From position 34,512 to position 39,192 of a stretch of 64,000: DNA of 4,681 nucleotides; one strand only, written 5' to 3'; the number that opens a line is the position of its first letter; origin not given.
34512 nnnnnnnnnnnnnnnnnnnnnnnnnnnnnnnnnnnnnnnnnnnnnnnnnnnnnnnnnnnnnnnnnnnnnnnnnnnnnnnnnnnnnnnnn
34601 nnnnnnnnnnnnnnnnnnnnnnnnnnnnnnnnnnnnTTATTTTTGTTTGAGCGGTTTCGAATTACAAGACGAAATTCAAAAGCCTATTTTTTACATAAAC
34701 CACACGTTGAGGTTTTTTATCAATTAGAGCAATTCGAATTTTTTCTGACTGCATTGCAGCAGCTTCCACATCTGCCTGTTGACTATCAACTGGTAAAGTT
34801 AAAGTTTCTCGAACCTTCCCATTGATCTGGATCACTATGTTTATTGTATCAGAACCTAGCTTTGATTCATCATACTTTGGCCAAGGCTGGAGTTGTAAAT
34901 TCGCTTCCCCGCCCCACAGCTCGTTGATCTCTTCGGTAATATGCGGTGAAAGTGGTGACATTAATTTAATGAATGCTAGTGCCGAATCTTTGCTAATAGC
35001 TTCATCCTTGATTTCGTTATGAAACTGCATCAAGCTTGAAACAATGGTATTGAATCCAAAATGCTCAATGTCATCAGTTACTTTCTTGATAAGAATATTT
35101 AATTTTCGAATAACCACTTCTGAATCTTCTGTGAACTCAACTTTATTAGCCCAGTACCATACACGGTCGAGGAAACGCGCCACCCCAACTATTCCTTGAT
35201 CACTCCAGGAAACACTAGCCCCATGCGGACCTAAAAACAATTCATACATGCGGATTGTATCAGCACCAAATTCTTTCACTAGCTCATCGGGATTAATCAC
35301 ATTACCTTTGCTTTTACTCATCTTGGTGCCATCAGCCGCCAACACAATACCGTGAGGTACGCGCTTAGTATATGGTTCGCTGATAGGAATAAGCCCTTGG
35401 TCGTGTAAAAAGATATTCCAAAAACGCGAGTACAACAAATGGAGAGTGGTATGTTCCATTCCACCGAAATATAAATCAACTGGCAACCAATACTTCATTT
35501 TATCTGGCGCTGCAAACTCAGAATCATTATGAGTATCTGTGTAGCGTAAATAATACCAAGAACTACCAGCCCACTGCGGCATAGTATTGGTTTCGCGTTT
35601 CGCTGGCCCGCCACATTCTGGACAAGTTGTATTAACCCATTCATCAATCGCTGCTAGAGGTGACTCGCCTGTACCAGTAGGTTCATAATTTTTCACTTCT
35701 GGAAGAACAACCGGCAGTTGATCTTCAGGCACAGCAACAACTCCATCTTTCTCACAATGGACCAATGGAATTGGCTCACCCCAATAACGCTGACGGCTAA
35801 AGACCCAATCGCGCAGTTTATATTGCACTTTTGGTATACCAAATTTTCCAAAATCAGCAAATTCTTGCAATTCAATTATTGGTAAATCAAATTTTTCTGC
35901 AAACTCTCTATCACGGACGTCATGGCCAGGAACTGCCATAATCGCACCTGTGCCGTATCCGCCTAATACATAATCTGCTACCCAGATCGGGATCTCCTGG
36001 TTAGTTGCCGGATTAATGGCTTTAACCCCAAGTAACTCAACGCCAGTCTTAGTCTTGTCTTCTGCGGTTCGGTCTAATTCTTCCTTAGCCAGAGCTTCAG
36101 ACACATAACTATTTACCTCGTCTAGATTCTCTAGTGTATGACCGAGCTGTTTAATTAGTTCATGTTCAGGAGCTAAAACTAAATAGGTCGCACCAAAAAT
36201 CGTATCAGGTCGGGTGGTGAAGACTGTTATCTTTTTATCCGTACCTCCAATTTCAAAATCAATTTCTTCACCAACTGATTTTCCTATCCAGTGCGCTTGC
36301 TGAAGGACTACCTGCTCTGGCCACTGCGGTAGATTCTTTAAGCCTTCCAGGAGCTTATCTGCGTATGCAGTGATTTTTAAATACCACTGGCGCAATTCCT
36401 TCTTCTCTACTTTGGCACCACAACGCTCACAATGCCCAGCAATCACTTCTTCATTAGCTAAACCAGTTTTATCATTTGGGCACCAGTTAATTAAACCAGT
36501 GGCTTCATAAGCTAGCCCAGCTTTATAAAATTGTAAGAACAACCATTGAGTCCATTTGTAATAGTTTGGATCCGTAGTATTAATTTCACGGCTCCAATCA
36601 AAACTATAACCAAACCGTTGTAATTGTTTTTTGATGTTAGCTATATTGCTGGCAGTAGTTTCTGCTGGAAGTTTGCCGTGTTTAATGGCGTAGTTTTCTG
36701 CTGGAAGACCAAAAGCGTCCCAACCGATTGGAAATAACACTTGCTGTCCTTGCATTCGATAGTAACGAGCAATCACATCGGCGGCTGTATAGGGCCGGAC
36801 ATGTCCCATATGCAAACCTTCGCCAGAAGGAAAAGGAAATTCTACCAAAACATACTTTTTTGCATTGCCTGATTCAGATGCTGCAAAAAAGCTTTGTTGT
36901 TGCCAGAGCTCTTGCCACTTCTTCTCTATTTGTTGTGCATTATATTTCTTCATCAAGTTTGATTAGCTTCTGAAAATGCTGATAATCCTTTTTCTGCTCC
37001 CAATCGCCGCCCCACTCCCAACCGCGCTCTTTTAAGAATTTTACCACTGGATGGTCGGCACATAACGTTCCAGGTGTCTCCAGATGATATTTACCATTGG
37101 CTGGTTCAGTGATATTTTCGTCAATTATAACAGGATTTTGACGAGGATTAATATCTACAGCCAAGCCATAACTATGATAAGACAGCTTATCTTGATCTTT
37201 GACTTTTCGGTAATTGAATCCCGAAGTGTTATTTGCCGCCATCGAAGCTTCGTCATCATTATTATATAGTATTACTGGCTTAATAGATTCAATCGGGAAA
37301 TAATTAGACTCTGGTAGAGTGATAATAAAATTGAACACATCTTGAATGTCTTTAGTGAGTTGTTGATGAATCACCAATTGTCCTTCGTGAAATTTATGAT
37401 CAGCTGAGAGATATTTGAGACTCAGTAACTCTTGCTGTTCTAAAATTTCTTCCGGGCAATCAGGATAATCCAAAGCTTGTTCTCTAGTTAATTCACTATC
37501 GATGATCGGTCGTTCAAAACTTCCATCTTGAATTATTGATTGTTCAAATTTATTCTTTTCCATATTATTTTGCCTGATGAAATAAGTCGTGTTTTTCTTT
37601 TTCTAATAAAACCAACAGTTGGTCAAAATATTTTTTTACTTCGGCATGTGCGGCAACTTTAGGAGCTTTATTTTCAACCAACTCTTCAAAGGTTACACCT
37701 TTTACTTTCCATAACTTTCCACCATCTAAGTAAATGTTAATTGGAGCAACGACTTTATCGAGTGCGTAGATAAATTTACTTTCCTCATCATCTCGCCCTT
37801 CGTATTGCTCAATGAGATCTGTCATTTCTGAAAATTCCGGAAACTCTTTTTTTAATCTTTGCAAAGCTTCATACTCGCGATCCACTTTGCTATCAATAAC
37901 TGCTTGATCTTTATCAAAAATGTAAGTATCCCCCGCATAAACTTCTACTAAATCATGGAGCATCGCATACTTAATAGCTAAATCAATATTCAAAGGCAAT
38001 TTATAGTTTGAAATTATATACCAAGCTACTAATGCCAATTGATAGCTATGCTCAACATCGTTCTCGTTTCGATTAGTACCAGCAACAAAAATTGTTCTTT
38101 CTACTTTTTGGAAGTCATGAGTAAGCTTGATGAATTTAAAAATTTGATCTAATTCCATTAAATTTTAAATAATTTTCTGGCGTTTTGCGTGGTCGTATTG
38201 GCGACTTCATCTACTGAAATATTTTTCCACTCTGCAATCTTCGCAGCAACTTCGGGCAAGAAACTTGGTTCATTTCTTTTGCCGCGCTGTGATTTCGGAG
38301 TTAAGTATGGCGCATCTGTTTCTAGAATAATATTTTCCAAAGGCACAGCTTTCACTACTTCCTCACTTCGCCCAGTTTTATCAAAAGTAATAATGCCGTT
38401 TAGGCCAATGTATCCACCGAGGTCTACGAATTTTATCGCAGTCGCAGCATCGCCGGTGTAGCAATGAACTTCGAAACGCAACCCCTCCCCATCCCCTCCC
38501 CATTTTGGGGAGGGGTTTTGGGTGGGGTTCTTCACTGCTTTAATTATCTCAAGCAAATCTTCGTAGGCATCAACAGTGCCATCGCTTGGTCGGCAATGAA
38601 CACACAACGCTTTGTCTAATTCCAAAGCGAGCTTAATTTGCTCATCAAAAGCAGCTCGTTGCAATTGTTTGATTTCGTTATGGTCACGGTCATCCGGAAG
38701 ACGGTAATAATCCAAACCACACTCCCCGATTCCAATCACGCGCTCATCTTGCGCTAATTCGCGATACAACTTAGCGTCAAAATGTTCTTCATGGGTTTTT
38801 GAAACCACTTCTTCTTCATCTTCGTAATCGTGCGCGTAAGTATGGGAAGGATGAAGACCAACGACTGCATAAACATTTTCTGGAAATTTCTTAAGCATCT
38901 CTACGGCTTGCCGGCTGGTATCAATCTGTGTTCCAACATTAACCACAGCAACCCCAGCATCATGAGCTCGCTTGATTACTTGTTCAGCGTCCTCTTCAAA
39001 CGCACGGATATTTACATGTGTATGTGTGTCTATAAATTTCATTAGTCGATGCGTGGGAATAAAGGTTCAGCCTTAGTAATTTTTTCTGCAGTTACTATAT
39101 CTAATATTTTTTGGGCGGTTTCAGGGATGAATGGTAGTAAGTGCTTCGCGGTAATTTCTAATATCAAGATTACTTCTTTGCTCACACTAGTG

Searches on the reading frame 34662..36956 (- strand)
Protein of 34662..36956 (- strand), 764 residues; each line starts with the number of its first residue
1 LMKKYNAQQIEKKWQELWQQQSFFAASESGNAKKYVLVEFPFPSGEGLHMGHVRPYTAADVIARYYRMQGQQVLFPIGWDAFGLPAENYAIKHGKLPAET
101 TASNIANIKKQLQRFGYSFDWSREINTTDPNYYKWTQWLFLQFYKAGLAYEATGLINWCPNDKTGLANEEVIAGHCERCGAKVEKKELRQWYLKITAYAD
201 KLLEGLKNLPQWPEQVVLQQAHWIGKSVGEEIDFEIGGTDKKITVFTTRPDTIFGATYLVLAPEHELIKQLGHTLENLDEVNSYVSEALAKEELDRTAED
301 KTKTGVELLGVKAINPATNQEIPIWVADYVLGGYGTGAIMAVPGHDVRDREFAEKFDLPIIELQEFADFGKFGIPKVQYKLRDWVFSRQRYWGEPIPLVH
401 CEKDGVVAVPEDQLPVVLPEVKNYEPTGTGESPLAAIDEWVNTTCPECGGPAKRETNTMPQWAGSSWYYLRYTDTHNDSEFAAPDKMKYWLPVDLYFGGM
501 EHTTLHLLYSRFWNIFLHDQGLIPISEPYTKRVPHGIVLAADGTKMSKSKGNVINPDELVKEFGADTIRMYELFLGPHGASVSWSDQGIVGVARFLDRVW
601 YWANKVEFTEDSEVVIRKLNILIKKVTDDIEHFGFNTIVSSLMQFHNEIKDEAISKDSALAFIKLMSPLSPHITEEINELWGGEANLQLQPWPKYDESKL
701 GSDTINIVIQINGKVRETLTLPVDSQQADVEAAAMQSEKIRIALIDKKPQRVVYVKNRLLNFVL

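Call 24: search_protein_families(library=pfam, proteins=[window:34662-36956:-], max_evalue=0.0001)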
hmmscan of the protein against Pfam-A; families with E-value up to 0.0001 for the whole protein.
window:34662-36956:- (764 aa): 5 families
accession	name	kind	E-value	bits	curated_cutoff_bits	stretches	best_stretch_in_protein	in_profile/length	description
PF00133.28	tRNA-synt_1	-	1.7e-53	182.3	22.7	2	13-224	1-225/414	tRNA synthetases class I (I, L, M and V)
PF13603.12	tRNA-synt_1_2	-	2e-52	177.8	25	1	222-362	2-138/185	Leucyl-tRNA synthetase, editing domain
PF09334.17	tRNA-synt_1g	-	1.8e-29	103.2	20.1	2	40-183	7-146/391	tRNA synthetases class I (M)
PF08264.19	Anticodon_1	-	2.8e-18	66.7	25.1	1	615-728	4-144/148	Anticodon-binding domain of tRNA ligase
PF01406.26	tRNA-synt_1e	-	3.8e-06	26.9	27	0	528-571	236-279/301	tRNA synthetases class I (C) catalytic domain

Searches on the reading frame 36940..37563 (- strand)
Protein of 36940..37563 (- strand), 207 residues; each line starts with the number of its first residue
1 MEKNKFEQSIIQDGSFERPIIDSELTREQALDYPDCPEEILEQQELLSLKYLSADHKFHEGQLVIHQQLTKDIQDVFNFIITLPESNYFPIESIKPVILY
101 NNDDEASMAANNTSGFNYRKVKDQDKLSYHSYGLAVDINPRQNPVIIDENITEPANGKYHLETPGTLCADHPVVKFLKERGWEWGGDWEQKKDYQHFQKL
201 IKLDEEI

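Call 24: search_protein_families(library=pfam, proteins=[window:36940-37563:-], max_evalue=0.0001)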
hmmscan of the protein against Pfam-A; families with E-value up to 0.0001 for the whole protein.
window:36940-37563:- (207 aa): 1 family
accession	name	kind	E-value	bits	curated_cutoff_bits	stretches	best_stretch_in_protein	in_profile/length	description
PF13539.11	Peptidase_M15_4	-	3.4e-22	79.2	25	1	124-199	3-70/70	D-alanyl-D-alanine carboxypeptidase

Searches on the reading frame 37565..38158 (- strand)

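Call 24: search_protein_families(library=pfam, proteins=[window:37565-38158:-], max_evalue=0.0001)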
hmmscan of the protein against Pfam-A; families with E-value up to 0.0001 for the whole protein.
window:37565-38158:- (197 aa): 3 families
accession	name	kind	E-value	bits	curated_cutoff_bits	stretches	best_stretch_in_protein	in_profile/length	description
PF13023.12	HD_3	-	7.4e-26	91.4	22.5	1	17-171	5-160/165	HD domain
PF12917.13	YfbR-like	-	1.6e-08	34.9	25.9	1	9-140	2-139/182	5'-deoxynucleotidase YfbR-like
PF01966.28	HD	-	5.1e-05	24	22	1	36-136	3-113/116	HD domain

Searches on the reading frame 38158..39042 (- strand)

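Call 24: search_protein_families(library=pfam, proteins=[window:38158-39042:-], max_evalue=0.0001)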
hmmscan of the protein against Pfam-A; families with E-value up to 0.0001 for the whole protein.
window:38158-39042:- (294 aa): 1 family
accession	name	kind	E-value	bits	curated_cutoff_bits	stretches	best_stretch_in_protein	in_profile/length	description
PF01026.27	TatD_DNase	-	3.7e-74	249.7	27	1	4-293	1-253/253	TatD related DNase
